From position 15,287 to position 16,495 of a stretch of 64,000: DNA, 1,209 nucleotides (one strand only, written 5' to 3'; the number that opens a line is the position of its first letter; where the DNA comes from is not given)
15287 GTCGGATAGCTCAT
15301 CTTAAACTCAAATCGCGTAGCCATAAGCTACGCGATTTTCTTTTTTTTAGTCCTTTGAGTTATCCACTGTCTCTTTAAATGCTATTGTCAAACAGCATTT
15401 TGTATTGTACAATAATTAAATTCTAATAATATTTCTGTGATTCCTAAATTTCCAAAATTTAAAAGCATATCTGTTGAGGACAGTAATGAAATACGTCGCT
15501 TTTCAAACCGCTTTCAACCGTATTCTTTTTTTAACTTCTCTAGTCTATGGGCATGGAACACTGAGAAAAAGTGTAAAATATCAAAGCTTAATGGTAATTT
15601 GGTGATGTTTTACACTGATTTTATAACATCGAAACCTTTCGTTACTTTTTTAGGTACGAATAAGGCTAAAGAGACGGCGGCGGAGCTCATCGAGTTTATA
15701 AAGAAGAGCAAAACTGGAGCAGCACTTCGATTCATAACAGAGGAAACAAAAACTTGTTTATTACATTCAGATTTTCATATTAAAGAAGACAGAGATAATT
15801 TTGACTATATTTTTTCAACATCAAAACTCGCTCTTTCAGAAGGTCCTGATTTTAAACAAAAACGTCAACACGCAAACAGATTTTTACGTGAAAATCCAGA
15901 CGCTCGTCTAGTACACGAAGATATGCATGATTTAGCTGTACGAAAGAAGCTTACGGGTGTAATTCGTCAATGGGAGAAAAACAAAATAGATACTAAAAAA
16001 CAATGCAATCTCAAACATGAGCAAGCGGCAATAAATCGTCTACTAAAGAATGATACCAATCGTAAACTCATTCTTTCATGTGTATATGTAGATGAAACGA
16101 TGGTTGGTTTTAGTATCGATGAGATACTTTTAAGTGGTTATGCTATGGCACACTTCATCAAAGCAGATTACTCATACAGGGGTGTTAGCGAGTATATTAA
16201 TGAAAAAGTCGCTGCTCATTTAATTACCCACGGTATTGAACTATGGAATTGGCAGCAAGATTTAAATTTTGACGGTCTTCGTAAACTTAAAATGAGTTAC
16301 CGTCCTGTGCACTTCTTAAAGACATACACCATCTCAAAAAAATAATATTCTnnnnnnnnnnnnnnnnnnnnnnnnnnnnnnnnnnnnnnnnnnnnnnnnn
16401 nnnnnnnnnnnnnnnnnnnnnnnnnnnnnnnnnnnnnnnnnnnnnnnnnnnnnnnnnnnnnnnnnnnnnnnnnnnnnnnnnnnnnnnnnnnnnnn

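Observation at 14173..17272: Split MprF-like module: stand-alone aminoacyl-tRNA-dependent transferase domain flanked by two paralogous DMT permeases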

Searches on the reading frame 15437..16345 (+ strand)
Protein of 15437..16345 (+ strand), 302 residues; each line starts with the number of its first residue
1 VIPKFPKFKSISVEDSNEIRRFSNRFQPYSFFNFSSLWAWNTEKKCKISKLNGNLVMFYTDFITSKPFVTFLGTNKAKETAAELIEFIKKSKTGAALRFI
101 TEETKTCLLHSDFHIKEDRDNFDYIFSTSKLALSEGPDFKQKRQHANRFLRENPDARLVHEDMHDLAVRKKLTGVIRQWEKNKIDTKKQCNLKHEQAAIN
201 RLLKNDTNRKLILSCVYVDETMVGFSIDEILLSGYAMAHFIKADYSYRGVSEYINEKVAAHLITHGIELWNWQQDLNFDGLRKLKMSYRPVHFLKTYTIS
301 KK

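Call 3: search_protein_families(library=pfam, proteins=[window:15437-16345:+], max_evalue=0.01)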
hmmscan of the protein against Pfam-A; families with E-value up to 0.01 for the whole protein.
window:15437-16345:+ (302 aa): 1 family
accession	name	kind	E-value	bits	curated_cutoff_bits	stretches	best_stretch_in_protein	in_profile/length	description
PF09924.15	LPG_synthase_C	-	1.2e-28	100.5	27.5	1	32-299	11-297/298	Phosphatidylglycerol lysyltransferase, C-terminal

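Call 4: search_protein_families(library=ncbifam, proteins=[window:15437-16345:+], max_evalue=0.01)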
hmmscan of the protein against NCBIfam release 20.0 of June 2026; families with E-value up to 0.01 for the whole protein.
window:15437-16345:+ (302 aa): 1 family
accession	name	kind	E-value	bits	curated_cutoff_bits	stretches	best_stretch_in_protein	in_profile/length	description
NF046024.1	ZmpD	exception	0.0019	15.5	3000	1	136-216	1543-1622/1812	zinc metalloprotease D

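Call 9: find_homologous_proteins(query=window:15437-16345:+, max_evalue=0.001)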
Query window:15437-16345:+ (302 aa): 270 proteins with E <= 0.001 among 970 candidates; the best 120 are listed.
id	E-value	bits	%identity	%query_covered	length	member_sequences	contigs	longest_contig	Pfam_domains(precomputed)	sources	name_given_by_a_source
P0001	9.6e-202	687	100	100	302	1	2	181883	PF09924.16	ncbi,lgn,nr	ncbi:MAG: phosphatidylglycerol lysyltransferase domain-containing protein [Candidatus Pacebacteria b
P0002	1.1e-151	522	76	100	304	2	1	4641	PF09924.16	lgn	-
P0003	3.6e-149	514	74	100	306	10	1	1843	PF09924.16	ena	-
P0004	7.2e-147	506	73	100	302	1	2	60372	PF09924.16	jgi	jgi:hypothetical protein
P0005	3.6e-143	494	71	100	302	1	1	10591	PF09924.16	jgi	jgi:uncharacterized protein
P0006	1.4e-141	489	71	100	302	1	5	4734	PF09924.16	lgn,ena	-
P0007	1.1e-97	345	53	99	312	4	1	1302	PF09924.16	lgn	-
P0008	1.7e-97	344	50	100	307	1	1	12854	PF09924.16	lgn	-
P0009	1.1e-95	339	53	99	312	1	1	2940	PF09924.16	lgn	-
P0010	2.5e-94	334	50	99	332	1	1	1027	PF09924.16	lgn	-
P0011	3.2e-94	334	50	99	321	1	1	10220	PF09924.16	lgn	-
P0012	5.5e-94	333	51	99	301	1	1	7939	PF09924.16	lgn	-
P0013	8.8e-94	332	49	99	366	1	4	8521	PF09924.16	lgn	-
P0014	2.6e-92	327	48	99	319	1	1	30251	PF09924.16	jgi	jgi:hypothetical protein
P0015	2.9e-92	327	51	99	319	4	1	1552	PF09924.16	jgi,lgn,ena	-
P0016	4.8e-92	327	50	99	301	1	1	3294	PF09924.16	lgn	-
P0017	9.5e-92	326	49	99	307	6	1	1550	PF09924.16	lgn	-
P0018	1.2e-91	325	49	99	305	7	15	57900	PF09924.16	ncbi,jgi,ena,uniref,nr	ncbi:hypothetical protein A2356_03730 [Candidatus Nomurabacteria bacterium RIFOXYB1_FULL_39_16]|unir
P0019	1.8e-91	325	49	100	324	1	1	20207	PF09924.16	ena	-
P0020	2.7e-91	324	49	99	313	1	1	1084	PF09924.16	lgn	-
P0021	5.8e-91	323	50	99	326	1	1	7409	PF09924.16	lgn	-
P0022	6.9e-91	323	50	99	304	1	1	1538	PF09924.16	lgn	-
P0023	1.0e-90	322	49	99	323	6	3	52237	PF09924.16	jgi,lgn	-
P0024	1.1e-90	322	51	99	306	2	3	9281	PF09924.16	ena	-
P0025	1.1e-90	322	48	99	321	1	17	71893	PF09924.16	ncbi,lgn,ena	-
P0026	3.4e-90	320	50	99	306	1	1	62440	PF09924.16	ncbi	-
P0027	3.8e-90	320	51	100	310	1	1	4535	PF09924.16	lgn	-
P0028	7.2e-90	319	49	99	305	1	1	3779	PF09924.16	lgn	-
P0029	1.1e-89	319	50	100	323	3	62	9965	PF09924.16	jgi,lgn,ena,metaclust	metaclust:\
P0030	2.0e-89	318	50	99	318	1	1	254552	PF09924.16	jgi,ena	-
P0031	3.2e-89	317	50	99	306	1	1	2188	PF09924.16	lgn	-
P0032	4.7e-89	317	47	99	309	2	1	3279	PF09924.16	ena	-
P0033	5.1e-89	317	50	100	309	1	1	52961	PF09924.16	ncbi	-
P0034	5.2e-89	317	48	99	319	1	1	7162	PF09924.16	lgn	-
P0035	7.3e-89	316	48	100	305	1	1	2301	PF09924.16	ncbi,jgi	-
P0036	8.7e-89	316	50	99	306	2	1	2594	PF09924.16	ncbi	-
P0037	1.8e-88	315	49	99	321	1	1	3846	PF09924.16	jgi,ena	-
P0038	2.3e-88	314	50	99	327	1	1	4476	PF09924.16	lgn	-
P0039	2.7e-88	314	48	99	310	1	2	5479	PF09924.16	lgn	-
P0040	3.3e-88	314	48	99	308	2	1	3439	PF09924.16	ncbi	-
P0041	5.1e-88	313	47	99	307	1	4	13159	PF09924.16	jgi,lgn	-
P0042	5.8e-88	313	49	99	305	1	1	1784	PF09924.16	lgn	-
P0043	9.5e-88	312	49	99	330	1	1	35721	PF09924.16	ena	-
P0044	9.9e-88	312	49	99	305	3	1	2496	PF09924.16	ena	-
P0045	1.0e-87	312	49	99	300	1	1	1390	PF09924.16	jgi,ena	-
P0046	1.2e-87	312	49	99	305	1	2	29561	PF09924.16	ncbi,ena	-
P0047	3.3e-87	311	48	100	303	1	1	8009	PF09924.16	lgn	-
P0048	5.7e-87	310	46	99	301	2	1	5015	PF09924.16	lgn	-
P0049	6.9e-87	310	49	99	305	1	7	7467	PF09924.16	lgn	-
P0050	7.5e-87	309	49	99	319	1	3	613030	PF09924.16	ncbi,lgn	-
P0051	2.6e-86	308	48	99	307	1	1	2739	PF09924.16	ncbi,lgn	-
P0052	3.6e-86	307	48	100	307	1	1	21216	PF09924.16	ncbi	ncbi:MAG: phosphatidylglycerol lysyltransferase domain-containing protein [Alphaproteobacteria bacte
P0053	4.9e-86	307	47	99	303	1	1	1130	PF09924.16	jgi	jgi:uncharacterized protein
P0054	5.5e-86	307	47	99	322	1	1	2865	PF09924.16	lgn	-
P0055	2.0e-85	305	48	99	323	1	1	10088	PF09924.16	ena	-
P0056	2.2e-85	305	49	99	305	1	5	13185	PF09924.16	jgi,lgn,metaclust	metaclust:\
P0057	2.5e-85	304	47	99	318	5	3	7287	PF09924.16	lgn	-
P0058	3.4e-85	304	47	100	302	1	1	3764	PF09924.16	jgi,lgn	jgi:hypothetical protein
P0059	4.1e-85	304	48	99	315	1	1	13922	PF09924.16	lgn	-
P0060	5.0e-85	304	44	99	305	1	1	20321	PF09924.16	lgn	-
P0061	5.1e-85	303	47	99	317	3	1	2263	PF09924.16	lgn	-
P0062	6.9e-85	303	47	100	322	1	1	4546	PF09924.16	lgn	-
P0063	7.9e-85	303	47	100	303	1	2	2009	PF09924.16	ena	-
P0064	9.2e-85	303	46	99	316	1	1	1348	PF09924.16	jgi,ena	-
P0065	9.3e-85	303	46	100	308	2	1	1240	PF09924.16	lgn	-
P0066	1.2e-84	302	48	99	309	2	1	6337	PF09924.16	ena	-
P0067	2.5e-84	301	48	99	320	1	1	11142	PF09924.16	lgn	-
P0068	2.6e-84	301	47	99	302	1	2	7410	PF09924.16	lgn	-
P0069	2.7e-84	301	46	99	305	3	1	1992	PF09924.16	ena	-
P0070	3.0e-84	301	47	99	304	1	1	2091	PF09924.16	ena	-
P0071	4.0e-84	301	47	99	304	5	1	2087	PF09924.16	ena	-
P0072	5.8e-84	300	46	99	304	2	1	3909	PF09924.16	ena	-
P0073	1.7e-83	298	48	99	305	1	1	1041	PF09924.16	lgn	-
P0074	2.0e-83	298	48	99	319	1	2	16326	PF09924.16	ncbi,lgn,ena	-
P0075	2.0e-83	298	45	99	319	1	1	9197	PF09924.16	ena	-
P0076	2.4e-83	298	46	99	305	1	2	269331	PF09924.16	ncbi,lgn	-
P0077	4.4e-83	297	44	99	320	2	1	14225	PF09924.16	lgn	-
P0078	5.1e-83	297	47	99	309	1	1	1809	PF09924.16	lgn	-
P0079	5.2e-83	297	47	100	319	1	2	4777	PF09924.16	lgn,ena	-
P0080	6.0e-83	297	47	99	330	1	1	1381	PF09924.16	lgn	-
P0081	6.6e-83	297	47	99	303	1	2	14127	PF09924.16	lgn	-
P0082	1.1e-82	296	46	100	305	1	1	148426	PF09924.16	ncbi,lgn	-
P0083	1.7e-82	295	47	99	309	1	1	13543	PF09924.16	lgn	-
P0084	2.4e-82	295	46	100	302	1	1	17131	PF09924.16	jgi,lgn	-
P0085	2.5e-82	295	45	100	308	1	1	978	PF09924.16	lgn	-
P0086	3.1e-82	294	46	99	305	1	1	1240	PF09924.16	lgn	-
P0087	3.7e-82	294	46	100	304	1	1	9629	PF09924.16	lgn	-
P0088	5.1e-82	294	47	99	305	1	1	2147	PF09924.16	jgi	jgi:uncharacterized protein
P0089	6.0e-82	293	47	99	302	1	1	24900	PF09924.16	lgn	-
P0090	1.1e-81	293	46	99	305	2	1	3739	PF09924.16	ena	-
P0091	1.5e-81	292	45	99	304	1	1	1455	PF09924.16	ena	-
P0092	1.6e-81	292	46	99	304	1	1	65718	PF09924.16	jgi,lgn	jgi:hypothetical protein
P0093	2.3e-81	291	47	99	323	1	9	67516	PF09924.16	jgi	jgi:hypothetical protein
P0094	2.1e-80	288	47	99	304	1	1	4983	PF09924.16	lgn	-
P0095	3.5e-80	288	43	99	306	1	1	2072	PF09924.16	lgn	-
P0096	3.6e-80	288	47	99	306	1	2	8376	PF09924.16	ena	-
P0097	6.1e-80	287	45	99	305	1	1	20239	PF09924.16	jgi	jgi:hypothetical protein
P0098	1.0e-79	286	45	99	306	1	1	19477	PF09924.16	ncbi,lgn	-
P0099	1.5e-79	286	44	99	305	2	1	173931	PF09924.16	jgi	jgi:hypothetical protein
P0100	1.6e-79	285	45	99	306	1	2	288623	PF09924.16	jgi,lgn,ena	-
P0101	2.0e-79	285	43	99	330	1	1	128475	PF09924.16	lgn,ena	-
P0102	1.0e-78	283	47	99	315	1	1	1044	PF09924.16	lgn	-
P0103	1.5e-78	282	44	99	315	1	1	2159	PF09924.16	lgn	-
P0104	2.2e-78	282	43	99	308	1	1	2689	PF09924.16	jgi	-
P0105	2.2e-78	282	45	99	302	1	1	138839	PF09924.16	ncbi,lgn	-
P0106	3.2e-78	281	44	100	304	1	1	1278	PF09924.16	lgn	-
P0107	6.3e-78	280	43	100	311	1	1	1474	PF09924.16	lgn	-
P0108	1.3e-77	279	44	99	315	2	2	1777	PF09924.16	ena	-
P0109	5.7e-77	277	43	99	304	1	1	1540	PF09924.16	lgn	-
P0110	6.5e-77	277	45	100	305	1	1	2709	PF09924.16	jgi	-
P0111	6.9e-77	277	43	99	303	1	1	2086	PF09924.16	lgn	-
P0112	9.4e-77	276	45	99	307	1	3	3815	PF09924.16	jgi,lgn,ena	-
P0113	1.6e-76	276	43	100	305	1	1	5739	PF09924.16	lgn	-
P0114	3.1e-76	275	42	99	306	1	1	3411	PF09924.16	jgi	jgi:hypothetical protein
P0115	4.5e-76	274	43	100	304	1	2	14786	PF09924.16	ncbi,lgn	-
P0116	4.6e-76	274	43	99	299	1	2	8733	PF09924.16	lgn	-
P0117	5.2e-76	274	42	99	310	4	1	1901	PF09924.16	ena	-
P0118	5.8e-76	274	43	99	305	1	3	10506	PF09924.16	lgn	-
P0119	1.0e-75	273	42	99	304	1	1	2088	PF09924.16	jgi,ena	-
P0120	1.4e-75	273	44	100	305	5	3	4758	PF09924.16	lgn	-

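Call 10: find_encoding_contigs(protein=P0001, flank=10000, max_places=3)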
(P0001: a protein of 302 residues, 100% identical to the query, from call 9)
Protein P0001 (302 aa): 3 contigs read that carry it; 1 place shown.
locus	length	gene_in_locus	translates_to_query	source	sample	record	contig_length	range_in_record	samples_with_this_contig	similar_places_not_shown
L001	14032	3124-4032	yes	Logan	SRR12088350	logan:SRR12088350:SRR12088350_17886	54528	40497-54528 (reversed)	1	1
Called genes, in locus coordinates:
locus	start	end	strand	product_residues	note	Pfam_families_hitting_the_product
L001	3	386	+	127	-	?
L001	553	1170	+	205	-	-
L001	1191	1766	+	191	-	PF24827:AstE_AspA_cat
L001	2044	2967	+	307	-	PF00892:EamA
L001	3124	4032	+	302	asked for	PF09924:LPG_synthase_C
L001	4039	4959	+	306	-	PF00892:EamA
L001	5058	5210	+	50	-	-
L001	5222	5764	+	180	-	PF00856:SET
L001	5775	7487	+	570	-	PF00512:HisKA, PF02518:HATPase_c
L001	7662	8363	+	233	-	-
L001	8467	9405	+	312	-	PF00579:tRNA-synt_1b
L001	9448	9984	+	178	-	PF18306:LDcluster4, PF18171:LSDAT_prok (faint)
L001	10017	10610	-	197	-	PF13302:Acetyltransf_3, PF13420:Acetyltransf_4, PF13523:Acetyltransf_8, PF00583:Acetyltransf_1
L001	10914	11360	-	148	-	-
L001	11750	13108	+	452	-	PF01336:tRNA_anti-codon, PF00152:tRNA-synt_2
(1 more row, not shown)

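Call 11: find_encoding_contigs(protein=P0004, flank=8000, max_places=3)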
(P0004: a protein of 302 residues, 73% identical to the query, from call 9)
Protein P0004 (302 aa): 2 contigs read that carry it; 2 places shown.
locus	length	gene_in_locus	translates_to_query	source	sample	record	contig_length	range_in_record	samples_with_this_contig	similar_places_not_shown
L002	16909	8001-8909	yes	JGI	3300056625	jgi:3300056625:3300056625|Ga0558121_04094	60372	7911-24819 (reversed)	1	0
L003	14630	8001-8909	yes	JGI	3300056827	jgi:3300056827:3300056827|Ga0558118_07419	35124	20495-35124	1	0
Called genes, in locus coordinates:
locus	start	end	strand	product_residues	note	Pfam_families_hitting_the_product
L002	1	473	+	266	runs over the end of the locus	-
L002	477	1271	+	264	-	PF06182:ABC2_membrane_6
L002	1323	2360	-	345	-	PF02016:Peptidase_S66, PF17676:Peptidase_S66C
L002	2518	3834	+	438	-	PF01336:tRNA_anti-codon, PF00152:tRNA-synt_2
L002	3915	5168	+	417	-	PF01336:tRNA_anti-codon (weak), PF00152:tRNA-synt_2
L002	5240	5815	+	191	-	PF24827:AstE_AspA_cat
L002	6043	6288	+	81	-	PF15919:HicB_lk_antitox (weak)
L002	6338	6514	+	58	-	PF07927:HicA_toxin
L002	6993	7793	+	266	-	PF00892:EamA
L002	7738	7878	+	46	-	-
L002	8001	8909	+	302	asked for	PF09924:LPG_synthase_C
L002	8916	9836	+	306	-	PF00892:EamA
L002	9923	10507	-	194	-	PF00293:NUDIX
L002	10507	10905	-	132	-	-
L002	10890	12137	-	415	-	PF00303:Thymidylat_synt (weak), PF01209:Ubie_methyltran, PF02353:CMAS, PF13489:Methyltransf_23, PF13847:Methyltransf_31, PF08241:Methyltransf_11, PF08242:Methyltransf_12, PF13649:Methyltransf_25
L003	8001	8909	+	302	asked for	PF09924:LPG_synthase_C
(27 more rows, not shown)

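Call 12: find_encoding_contigs(protein=P0018, flank=5000, max_places=4)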
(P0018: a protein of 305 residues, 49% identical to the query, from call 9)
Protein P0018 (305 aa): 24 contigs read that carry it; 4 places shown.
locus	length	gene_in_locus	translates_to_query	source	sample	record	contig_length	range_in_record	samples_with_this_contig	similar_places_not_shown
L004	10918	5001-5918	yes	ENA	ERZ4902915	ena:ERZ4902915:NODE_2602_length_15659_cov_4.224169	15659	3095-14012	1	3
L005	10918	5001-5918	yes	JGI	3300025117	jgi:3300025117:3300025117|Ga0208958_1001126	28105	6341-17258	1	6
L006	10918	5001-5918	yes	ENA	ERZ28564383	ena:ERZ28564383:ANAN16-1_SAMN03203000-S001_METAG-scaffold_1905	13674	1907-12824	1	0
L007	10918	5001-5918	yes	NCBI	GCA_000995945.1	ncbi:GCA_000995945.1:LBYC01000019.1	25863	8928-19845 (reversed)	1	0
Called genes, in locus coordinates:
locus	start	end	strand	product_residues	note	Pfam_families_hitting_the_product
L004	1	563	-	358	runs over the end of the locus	-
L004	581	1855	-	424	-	PF08665:PglZ (faint), PF01663:Phosphodiest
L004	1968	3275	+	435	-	PF01075:Glyco_transf_9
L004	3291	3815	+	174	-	PF00293:NUDIX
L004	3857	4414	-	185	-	PF00293:NUDIX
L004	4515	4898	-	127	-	PF00293:NUDIX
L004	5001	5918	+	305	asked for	PF09924:LPG_synthase_C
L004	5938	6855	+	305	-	PF00892:EamA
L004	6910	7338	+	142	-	-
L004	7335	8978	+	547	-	PF02518:HATPase_c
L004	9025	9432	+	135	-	PF04480:DUF559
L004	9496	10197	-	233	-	-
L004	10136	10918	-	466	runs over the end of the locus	PF00376:MerR, PF12728:HTH_17, PF13411:MerR_1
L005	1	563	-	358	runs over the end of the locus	-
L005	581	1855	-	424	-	PF08665:PglZ (faint), PF01663:Phosphodiest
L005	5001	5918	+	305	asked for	PF09924:LPG_synthase_C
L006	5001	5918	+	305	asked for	PF09924:LPG_synthase_C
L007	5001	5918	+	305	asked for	PF09924:LPG_synthase_C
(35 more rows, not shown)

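Call 13: find_encoding_contigs(protein=P0030, flank=5000, max_places=2)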
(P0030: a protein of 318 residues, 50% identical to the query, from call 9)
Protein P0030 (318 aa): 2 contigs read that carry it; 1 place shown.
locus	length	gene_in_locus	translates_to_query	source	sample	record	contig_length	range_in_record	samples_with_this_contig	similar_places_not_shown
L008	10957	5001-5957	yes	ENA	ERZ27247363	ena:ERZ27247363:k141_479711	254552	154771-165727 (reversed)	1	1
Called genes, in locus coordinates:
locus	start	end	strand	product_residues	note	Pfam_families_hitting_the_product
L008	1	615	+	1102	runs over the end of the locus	PF00704:Glyco_hydro_18, PF01522:Polysacc_deac_1, PF13506:Glyco_transf_21, PF00535:Glycos_transf_2, PF10111:Glyco_tranf_2_2, PF13641:Glyco_tranf_2_3, PF01644:Chitin_synth_1 (weak), PF13632:Glyco_trans_2_3, +1 more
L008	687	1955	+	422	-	PF00587:tRNA-synt_2b, PF03129:HGTP_anticodon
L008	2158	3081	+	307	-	PF00892:EamA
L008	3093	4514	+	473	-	PF00152:tRNA-synt_2, PF01409:tRNA-synt_2d (faint)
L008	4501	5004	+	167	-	-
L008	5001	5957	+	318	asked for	PF09924:LPG_synthase_C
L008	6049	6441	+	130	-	-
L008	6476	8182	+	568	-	PF00512:HisKA, PF02518:HATPase_c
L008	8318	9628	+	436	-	PF13393:tRNA-synt_His, PF00587:tRNA-synt_2b (weak), PF03129:HGTP_anticodon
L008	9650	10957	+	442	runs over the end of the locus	PF00152:tRNA-synt_2 (weak), PF13393:tRNA-synt_His, PF01409:tRNA-synt_2d (weak)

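Call 14: find_encoding_contigs(protein=P0050, flank=5000, max_places=2)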
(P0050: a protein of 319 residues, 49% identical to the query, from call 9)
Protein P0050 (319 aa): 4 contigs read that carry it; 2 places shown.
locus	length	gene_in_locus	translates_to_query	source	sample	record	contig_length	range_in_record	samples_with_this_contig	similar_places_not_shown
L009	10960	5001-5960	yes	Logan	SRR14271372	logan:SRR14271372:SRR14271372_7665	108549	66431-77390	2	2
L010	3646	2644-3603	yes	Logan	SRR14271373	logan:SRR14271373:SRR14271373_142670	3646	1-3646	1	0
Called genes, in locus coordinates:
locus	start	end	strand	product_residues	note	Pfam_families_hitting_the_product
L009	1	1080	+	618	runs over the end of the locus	PF00012:HSP70, PF06723:MreB_Mbl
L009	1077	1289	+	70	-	PF07866:DUF1653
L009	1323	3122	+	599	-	PF00664:ABC_membrane, PF00005:ABC_tran, PF02463:SMC_N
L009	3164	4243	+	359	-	PF00226:DnaJ, PF01556:DnaJ_C, PF00684:DnaJ_CXXCXGXG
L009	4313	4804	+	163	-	-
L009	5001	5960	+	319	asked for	PF09924:LPG_synthase_C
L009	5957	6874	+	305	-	PF00892:EamA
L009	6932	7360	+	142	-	-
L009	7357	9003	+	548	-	PF02518:HATPase_c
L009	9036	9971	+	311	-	PF00579:tRNA-synt_1b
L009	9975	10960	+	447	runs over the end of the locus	PF01336:tRNA_anti-codon, PF00152:tRNA-synt_2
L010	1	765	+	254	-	?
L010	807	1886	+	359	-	PF00226:DnaJ, PF01556:DnaJ_C, PF00684:DnaJ_CXXCXGXG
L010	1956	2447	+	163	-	-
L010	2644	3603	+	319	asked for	PF09924:LPG_synthase_C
